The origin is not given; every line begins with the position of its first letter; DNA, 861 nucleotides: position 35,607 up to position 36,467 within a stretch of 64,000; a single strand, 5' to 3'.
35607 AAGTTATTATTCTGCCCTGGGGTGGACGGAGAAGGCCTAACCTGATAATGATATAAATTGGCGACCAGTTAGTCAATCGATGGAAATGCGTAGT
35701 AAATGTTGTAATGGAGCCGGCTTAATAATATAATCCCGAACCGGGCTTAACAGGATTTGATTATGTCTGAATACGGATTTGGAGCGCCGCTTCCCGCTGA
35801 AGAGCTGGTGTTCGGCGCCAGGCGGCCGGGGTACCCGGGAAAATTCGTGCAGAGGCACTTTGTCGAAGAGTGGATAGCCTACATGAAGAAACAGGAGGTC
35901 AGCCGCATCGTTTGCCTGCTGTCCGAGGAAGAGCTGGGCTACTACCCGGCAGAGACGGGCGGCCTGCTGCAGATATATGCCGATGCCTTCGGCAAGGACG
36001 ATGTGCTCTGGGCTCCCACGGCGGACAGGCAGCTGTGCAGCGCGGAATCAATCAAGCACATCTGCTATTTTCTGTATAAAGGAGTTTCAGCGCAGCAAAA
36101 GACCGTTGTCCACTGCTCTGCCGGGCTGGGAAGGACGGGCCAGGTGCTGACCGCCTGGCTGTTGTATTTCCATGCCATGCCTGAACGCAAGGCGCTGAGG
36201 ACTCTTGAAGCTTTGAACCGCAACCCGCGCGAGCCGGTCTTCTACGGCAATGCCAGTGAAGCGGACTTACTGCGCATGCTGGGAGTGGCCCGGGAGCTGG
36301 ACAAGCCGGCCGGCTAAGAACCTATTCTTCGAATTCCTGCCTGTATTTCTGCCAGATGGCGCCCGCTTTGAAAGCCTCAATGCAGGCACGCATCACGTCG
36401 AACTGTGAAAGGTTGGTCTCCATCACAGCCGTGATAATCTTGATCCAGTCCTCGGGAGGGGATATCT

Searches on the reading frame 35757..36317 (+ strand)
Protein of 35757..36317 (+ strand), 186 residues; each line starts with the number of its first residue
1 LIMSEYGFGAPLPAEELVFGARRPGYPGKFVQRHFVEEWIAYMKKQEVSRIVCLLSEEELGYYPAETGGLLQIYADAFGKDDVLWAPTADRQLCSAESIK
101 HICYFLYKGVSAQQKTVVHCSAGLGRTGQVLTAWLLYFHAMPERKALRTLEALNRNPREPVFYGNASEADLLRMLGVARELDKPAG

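Call 47: search_protein_families(library=pfam, proteins=[window:35757-36317:+], max_evalue=0.001)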
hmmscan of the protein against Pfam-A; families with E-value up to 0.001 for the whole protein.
window:35757-36317:+ (186 aa): 4 families
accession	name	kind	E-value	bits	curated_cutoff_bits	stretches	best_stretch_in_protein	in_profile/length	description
PF22785.1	Tc-R-P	-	2.6e-09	38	27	1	83-137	49-103/106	Polymorphic toxin system, DSP-PTPase phosphatase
PF00782.25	DSPc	-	2.8e-07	30.8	33.5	1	97-152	57-112/133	Dual specificity phosphatase, catalytic domain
PF22784.1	PTP-SAK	-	1e-05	26.1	27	1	87-146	61-120/153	Swiss Army Knife protein, DSP-PTPase phosphatase domain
PF00102.32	Y_phosphatase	-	8.1e-05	22.8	20.9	1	106-137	158-193/234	Protein-tyrosine phosphatase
